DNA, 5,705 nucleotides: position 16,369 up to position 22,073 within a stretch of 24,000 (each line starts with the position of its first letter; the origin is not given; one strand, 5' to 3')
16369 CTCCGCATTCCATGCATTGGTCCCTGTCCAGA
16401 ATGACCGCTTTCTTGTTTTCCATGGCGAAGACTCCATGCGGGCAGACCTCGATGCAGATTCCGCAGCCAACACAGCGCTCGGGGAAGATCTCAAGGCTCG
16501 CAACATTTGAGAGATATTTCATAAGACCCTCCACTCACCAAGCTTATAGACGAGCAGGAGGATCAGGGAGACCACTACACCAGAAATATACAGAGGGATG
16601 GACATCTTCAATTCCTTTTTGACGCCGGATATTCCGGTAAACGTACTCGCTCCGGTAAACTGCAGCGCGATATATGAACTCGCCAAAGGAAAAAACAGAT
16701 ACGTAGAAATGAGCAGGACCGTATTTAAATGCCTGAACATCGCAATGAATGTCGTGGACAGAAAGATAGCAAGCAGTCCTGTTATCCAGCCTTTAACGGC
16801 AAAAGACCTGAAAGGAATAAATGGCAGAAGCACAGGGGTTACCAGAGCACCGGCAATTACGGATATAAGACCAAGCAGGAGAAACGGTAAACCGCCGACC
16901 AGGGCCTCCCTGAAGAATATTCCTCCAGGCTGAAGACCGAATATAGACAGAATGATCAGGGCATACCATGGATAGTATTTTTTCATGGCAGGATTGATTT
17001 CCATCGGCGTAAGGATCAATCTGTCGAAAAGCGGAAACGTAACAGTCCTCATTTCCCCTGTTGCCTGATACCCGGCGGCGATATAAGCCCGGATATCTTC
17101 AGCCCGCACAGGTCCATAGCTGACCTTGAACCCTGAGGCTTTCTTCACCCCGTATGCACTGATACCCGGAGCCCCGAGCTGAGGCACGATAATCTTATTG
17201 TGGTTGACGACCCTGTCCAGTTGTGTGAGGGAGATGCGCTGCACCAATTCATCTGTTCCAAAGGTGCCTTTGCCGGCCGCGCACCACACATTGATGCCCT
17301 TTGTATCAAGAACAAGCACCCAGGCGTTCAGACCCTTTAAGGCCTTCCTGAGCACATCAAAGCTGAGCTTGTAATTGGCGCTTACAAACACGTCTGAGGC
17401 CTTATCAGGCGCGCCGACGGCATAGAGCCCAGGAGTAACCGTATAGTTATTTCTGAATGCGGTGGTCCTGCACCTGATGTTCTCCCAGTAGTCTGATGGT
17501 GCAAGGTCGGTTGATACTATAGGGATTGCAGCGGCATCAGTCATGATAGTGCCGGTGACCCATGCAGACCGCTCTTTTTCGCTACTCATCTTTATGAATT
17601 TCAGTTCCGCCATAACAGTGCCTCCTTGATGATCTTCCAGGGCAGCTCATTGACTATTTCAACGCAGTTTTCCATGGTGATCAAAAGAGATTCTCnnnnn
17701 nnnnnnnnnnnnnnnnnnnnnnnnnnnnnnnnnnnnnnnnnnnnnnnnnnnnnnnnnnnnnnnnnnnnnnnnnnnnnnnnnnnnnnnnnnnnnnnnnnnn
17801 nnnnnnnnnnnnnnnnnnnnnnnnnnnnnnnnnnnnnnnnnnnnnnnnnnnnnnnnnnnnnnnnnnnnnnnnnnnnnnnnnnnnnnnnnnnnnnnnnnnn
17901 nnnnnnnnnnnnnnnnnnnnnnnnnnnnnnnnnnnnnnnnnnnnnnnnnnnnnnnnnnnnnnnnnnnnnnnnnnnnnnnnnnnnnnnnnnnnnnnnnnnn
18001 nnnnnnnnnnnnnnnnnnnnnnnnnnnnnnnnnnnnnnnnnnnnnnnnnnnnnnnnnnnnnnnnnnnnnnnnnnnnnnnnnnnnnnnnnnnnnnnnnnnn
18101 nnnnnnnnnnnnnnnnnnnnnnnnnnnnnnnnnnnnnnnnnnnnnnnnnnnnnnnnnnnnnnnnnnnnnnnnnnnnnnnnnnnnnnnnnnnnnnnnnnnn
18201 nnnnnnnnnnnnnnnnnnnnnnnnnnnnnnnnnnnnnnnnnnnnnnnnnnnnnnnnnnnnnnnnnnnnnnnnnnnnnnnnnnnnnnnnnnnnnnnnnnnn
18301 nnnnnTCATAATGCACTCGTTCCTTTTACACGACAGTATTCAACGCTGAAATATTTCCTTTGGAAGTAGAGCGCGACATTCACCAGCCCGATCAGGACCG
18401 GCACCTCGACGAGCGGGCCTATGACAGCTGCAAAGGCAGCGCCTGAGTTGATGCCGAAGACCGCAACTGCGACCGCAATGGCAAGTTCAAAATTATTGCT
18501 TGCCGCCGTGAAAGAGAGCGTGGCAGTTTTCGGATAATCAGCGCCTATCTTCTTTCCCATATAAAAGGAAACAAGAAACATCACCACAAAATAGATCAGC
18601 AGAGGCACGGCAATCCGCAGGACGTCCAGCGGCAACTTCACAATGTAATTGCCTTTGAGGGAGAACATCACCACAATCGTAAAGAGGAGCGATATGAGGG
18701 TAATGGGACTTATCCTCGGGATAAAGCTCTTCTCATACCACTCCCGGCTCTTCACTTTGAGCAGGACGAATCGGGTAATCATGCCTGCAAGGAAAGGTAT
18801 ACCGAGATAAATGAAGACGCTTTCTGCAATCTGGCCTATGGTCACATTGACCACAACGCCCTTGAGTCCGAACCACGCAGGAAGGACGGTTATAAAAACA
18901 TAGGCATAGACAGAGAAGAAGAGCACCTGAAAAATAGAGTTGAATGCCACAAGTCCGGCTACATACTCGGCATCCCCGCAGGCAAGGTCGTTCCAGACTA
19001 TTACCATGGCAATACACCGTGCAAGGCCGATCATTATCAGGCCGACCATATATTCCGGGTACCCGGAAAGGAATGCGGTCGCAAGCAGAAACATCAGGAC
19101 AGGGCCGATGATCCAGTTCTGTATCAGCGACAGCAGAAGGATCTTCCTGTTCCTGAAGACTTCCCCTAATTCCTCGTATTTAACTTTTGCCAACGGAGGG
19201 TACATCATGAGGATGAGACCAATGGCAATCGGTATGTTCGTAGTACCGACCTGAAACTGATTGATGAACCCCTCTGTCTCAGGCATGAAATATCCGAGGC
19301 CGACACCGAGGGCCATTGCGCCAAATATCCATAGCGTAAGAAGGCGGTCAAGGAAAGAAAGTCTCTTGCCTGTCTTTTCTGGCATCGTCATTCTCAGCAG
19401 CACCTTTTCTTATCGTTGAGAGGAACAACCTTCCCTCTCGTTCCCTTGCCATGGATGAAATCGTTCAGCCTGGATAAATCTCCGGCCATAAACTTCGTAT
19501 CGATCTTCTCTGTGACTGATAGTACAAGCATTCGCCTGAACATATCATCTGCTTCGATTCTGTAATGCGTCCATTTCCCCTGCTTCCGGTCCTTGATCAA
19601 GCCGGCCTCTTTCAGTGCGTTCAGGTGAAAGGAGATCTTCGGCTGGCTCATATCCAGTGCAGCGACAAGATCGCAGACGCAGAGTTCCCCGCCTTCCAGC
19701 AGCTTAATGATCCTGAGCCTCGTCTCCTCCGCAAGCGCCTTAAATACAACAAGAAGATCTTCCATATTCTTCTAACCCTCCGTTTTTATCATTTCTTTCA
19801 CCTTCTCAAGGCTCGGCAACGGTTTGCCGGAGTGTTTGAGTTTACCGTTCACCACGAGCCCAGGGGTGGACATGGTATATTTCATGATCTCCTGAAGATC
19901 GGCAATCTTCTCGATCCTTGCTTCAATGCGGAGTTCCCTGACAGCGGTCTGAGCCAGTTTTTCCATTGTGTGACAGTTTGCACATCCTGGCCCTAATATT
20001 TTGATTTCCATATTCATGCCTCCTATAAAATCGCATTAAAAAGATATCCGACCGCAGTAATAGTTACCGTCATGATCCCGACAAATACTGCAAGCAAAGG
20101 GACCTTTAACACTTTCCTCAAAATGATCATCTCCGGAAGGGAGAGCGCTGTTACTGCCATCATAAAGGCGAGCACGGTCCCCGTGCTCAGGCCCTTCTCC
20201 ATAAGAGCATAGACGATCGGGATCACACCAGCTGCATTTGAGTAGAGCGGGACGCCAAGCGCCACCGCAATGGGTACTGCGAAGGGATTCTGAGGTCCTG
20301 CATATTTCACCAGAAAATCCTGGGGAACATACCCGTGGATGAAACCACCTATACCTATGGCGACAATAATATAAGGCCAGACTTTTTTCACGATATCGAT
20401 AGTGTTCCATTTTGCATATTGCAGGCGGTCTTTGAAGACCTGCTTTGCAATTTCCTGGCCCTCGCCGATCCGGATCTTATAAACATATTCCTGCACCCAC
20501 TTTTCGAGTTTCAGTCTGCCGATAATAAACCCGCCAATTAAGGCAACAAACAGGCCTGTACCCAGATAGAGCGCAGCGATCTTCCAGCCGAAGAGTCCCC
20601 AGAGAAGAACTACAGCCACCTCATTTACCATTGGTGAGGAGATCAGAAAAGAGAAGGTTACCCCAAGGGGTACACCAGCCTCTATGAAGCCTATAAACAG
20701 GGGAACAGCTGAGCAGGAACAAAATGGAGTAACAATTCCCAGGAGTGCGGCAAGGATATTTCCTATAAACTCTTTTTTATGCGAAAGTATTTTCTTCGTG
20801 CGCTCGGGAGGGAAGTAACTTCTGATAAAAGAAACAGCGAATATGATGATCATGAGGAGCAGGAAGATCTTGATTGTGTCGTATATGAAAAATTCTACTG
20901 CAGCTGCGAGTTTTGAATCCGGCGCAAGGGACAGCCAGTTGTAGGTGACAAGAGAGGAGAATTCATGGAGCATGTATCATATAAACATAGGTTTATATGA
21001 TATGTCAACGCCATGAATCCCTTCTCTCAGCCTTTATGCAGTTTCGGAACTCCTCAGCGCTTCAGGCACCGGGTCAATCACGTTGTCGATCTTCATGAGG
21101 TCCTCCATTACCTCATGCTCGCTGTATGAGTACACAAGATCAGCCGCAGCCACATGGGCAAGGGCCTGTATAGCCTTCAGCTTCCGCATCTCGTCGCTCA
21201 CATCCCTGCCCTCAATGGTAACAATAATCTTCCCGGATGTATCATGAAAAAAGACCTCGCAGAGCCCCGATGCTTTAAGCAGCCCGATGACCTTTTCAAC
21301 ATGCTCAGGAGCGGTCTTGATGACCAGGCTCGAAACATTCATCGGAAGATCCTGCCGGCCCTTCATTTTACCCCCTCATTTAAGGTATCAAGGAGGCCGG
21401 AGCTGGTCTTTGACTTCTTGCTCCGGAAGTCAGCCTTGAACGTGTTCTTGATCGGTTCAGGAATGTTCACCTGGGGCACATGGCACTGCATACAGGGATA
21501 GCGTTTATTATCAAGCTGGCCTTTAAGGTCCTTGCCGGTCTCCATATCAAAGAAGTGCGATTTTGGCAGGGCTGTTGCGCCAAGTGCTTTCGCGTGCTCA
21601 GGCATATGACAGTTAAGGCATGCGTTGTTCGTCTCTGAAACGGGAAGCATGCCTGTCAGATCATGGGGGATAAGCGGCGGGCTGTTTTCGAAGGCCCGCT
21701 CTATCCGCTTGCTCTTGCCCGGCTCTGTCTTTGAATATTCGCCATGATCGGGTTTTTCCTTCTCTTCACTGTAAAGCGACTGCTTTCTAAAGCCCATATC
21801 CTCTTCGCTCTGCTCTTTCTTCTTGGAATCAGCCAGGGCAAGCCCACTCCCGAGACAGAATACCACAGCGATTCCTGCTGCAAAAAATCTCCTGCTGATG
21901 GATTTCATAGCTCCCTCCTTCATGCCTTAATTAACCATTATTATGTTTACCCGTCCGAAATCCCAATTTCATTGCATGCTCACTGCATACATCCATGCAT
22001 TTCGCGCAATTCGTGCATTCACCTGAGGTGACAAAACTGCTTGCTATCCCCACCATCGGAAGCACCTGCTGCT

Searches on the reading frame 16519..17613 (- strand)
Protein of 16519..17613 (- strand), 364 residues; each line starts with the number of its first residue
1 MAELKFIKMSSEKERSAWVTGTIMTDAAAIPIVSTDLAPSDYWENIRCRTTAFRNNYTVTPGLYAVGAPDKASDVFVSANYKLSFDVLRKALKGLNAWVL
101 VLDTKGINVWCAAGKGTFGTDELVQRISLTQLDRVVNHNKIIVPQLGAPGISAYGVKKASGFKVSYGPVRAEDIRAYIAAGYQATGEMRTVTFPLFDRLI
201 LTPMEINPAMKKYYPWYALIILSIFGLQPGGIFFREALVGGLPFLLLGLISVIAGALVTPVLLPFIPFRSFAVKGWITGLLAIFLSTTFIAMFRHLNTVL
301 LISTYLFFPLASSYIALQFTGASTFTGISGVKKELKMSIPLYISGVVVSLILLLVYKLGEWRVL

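Call 51: search_protein_families(library=pfam, proteins=[window:16519-17613:-], max_evalue=0.00001)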
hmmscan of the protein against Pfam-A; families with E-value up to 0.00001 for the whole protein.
window:16519-17613:- (364 aa): 1 family
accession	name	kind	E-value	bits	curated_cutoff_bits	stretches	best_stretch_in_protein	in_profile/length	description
PF03599.22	CdhD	-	2.3e-10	40.2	24.8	1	54-149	263-360/387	CO dehydrogenase/acetyl-CoA synthase delta subunit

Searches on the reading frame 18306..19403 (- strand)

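Call 51: search_protein_families(library=pfam, proteins=[window:18306-19403:-], max_evalue=0.00001)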
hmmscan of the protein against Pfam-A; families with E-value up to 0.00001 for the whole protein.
window:18306-19403:- (365 aa): 1 family
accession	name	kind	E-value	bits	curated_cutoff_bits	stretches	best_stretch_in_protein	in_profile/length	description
PF01758.21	SBF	-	6.5e-62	209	24.3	1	60-256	1-190/191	Sodium Bile acid symporter family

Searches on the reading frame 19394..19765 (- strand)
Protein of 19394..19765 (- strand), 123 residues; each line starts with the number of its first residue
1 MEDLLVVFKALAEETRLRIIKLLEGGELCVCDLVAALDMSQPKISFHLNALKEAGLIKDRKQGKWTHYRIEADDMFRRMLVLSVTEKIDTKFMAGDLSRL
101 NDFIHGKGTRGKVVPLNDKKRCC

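Call 68: search_protein_families(library=pfam, proteins=[window:19394-19765:-], max_evalue=0.001)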
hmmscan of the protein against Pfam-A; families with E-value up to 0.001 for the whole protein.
window:19394-19765:- (123 aa): 4 families
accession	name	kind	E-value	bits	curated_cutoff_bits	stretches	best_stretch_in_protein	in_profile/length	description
PF01022.26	HTH_5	-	5.5e-20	71.4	22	1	14-58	2-46/47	Bacterial regulatory protein, arsR family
PF12840.13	HTH_20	-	2e-10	40.9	27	1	11-58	1-49/51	Helix-turn-helix domain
PF24034.1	DUF7343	-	0.00012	22.3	27.6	1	18-64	7-55/62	Domain of unknown function (DUF7343)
PF13412.12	HTH_24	-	0.00026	20.9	21.9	1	14-58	3-48/48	Winged helix-turn-helix DNA-binding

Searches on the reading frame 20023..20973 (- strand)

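Call 51: search_protein_families(library=pfam, proteins=[window:20023-20973:-], max_evalue=0.00001)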
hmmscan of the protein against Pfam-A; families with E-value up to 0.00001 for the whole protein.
window:20023-20973:- (316 aa): 1 family
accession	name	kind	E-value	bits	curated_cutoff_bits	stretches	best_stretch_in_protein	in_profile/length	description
PF03773.19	ArsP_1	-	1.8e-82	277.2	32.3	1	22-313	2-293/294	Predicted permease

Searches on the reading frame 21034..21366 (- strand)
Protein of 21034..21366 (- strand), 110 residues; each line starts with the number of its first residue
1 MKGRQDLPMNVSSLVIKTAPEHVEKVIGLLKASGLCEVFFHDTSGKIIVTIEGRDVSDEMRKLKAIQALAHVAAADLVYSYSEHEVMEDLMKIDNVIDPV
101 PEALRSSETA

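Call 68: search_protein_families(library=pfam, proteins=[window:21034-21366:-], max_evalue=0.001)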
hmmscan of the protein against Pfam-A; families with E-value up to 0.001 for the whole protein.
window:21034-21366:- (110 aa): 1 family
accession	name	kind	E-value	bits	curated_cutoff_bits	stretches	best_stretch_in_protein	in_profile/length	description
PF03927.19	NapD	-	2.6e-22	79.1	28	1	9-83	1-75/76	NapD protein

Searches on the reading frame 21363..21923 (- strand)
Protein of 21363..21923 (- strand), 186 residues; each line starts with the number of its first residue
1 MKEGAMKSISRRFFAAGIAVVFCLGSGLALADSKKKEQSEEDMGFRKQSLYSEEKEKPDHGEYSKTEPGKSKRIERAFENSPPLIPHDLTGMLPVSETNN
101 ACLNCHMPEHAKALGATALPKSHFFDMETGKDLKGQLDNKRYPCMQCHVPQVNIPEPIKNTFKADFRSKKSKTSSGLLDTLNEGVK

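Call 68: search_protein_families(library=pfam, proteins=[window:21363-21923:-], max_evalue=0.001)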
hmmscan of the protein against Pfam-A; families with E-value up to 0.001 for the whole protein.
window:21363-21923:- (186 aa): 1 family
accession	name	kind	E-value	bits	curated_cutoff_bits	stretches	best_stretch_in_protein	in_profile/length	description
PF03892.19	NapB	-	1.3e-33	116.2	25.1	1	36-163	6-126/127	Nitrate reductase cytochrome c-type subunit (NapB)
